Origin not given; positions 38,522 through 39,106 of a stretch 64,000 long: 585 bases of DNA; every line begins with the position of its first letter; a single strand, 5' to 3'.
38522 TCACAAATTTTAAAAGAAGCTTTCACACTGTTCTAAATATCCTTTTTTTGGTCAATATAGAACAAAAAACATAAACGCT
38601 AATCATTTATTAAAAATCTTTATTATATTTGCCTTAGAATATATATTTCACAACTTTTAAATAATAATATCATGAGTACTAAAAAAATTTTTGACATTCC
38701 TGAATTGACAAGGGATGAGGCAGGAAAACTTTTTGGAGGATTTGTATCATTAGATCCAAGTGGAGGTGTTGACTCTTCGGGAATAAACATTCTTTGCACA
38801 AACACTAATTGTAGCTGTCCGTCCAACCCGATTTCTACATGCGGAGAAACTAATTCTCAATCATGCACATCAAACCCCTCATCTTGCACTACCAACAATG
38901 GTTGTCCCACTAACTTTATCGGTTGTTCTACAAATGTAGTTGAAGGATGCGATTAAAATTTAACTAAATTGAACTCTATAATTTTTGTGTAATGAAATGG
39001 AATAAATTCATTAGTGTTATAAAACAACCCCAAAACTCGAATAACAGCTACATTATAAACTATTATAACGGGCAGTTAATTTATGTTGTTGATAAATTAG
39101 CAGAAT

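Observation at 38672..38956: Precursor core carries a reiterated C-x(0-3)-[ST]-N module, nine Cys, no basic residues and two candidate GG cleavage sites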

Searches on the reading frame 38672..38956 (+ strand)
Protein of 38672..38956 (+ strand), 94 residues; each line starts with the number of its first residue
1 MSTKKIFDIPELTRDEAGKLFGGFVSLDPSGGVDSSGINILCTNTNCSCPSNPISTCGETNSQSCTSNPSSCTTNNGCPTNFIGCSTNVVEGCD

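Call 5: search_protein_families(library=pfam, proteins=[window:38672-38956:+], max_evalue=0.01)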
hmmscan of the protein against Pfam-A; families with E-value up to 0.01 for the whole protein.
window:38672-38956:+ (94 aa): 0 families

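Call 6: search_protein_families(library=ncbifam, proteins=[window:38672-38956:+], max_evalue=0.01)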
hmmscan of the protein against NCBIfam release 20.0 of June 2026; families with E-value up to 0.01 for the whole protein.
window:38672-38956:+ (94 aa): 0 families

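Call 8: find_homologous_proteins(query=window:38672-38956:+, max_evalue=0.01)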
Query window:38672-38956:+ (94 aa): 1 proteins with E <= 0.01 among 1 candidates.
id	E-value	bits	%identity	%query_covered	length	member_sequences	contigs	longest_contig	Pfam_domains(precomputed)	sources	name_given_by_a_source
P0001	8.2e-55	201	100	100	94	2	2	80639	-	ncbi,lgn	-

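Call 16: find_encoding_contigs(protein=P0001, flank=10000, max_places=4)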
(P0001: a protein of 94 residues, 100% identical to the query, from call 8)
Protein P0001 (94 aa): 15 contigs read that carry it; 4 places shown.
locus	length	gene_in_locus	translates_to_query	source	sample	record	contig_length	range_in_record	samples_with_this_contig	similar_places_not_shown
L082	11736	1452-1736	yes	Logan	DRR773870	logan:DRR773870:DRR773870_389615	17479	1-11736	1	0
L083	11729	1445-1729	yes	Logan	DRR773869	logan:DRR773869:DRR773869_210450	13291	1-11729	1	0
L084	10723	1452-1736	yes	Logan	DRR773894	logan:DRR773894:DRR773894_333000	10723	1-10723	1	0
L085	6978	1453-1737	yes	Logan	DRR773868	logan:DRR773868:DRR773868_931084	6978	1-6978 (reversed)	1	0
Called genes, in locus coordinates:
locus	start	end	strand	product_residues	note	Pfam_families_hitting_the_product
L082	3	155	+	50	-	?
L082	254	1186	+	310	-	PF00892:EamA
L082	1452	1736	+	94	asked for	-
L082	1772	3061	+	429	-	PF13353:Fer4_12 (weak), PF04055:Radical_SAM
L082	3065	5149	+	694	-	-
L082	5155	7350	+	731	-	PF03412:Peptidase_C39, PF13529:Peptidase_C39_2, PF00664:ABC_membrane, PF02463:SMC_N (faint), PF00005:ABC_tran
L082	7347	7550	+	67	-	-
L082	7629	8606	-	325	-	PF08885:GSCFA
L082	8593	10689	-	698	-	PF13432:TPR_16 (faint), PF00515:TPR_1 (faint), PF07719:TPR_2 (faint), PF13174:TPR_6 (faint), PF13424:TPR_12 (faint), PF07676:PD40 (weak), PF13620:CarboxypepD_reg (weak), PF00691:OmpA, +1 more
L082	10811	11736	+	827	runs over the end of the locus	PF08245:Mur_ligase_M, PF01168:Ala_racemase_N, PF00842:Ala_racemase_C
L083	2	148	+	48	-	?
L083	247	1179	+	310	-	PF00892:EamA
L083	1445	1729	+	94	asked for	-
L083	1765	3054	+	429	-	PF13353:Fer4_12 (weak), PF04055:Radical_SAM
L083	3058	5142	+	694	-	-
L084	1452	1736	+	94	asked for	-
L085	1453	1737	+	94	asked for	-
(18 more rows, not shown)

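Call 26: search_protein_families(library=ncbifam, proteins=[window:38672-38953:+], max_evalue=10)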
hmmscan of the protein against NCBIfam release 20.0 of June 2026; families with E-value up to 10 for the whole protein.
seq(94 aa): 0 families

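Call 27: search_protein_representatives(protein=window:38672-38956:+)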
Query: 94 residues. Proteins with E-value up to 0.001 (for the whole library): 5; up to 1e-10: 2; up to 1e-30: 1. The best 5 are listed.
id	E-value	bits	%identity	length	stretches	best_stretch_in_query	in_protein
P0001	2.6e-55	200.7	100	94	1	1-94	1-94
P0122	4.5e-13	65.2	47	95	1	6-94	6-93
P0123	1.3e-10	57.4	36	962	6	61-88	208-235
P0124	7.5e-05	38.9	32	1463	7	35-73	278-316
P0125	4.6e-04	36.4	44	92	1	7-71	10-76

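Call 33: search_protein_families(library=pfam, proteins=[window:38672-38956:+], max_evalue=10)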
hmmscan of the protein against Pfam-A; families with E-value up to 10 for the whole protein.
window:38672-38956:+ (94 aa): 0 families

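Call 38: find_homologous_proteins(query=A2, max_evalue=1)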
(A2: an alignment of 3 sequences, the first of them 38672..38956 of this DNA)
Query A2 (3 sequences) (94 aa, profile of the alignment): 4 proteins with E <= 1 among 38 candidates.
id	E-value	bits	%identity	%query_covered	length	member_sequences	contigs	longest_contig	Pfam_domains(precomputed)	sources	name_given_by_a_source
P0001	1.5e-40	155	100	100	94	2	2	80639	-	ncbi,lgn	-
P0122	1.2e-38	149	45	100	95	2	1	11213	-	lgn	-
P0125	5.5e-30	121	40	65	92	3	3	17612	-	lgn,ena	-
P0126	2.2e-18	84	49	45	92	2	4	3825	-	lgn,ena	-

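Call 40: find_encoding_contigs(protein=P0125, flank=7000, max_places=2)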
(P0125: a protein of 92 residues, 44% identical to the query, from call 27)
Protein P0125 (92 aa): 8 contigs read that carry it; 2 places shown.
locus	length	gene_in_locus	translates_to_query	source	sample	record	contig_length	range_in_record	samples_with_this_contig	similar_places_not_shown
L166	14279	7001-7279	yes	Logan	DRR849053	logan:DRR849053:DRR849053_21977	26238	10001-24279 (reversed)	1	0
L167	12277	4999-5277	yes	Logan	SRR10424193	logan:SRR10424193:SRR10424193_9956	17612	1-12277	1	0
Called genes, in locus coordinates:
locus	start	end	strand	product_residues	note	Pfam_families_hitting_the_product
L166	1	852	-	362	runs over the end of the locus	-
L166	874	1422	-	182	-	-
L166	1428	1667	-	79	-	-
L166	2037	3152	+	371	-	-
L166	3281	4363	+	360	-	PF15869:TolB_like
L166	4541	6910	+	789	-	PF00535:Glycos_transf_2, PF13641:Glyco_tranf_2_3, PF00535:Glycos_transf_2, PF10111:Glyco_tranf_2_2 (weak)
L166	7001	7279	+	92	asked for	-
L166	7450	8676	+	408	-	PF13353:Fer4_12, PF04055:Radical_SAM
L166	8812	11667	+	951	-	-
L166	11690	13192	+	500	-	PF02485:Branch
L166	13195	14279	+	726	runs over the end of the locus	PF03412:Peptidase_C39, PF00664:ABC_membrane, PF00005:ABC_tran, PF02463:SMC_N (weak)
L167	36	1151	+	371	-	-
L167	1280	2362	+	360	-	PF15869:TolB_like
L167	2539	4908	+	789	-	PF00535:Glycos_transf_2, PF13641:Glyco_tranf_2_3, PF00535:Glycos_transf_2, PF10111:Glyco_tranf_2_2 (weak)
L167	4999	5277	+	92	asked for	-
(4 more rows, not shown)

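Call 64: search_protein_families(library=pfam, proteins=[L166:8812-11667:+], max_evalue=0.01)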
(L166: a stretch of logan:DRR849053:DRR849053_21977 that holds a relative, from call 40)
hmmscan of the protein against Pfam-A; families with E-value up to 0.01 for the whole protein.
L166:8812-11667:+ (951 aa): 0 families

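Call 82: find_encoding_contigs(protein=P0128, flank=8000, max_places=1)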
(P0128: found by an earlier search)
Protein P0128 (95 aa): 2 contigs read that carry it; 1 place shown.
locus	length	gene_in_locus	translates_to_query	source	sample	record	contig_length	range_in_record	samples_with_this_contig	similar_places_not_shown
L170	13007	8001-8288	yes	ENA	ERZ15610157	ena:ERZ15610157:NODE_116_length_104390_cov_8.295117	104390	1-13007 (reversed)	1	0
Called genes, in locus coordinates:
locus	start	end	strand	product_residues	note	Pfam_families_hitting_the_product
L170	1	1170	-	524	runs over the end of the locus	PF00890:FAD_binding_2, PF07992:Pyr_redox_2 (faint), PF02910:Succ_DH_flav_C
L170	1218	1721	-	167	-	-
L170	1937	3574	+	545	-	PF00005:ABC_tran, PF03193:RsgA_GTPase (faint), PF13175:AAA_15 (faint), PF13555:AAA_29 (faint), PF00350:Dynamin_N (faint), PF01926:MMR_HSR1 (faint), PF12848:ABC_tran_Xtn, PF00005:ABC_tran, +4 more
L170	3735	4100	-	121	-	-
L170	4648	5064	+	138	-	-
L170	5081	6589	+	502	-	-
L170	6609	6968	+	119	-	-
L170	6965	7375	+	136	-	PF01510:Amidase_2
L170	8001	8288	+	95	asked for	-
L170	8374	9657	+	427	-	PF13353:Fer4_12, PF04055:Radical_SAM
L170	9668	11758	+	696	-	PF14905:OMP_b-brl_3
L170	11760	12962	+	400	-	PF03412:Peptidase_C39, PF13529:Peptidase_C39_2 (faint), PF00664:ABC_membrane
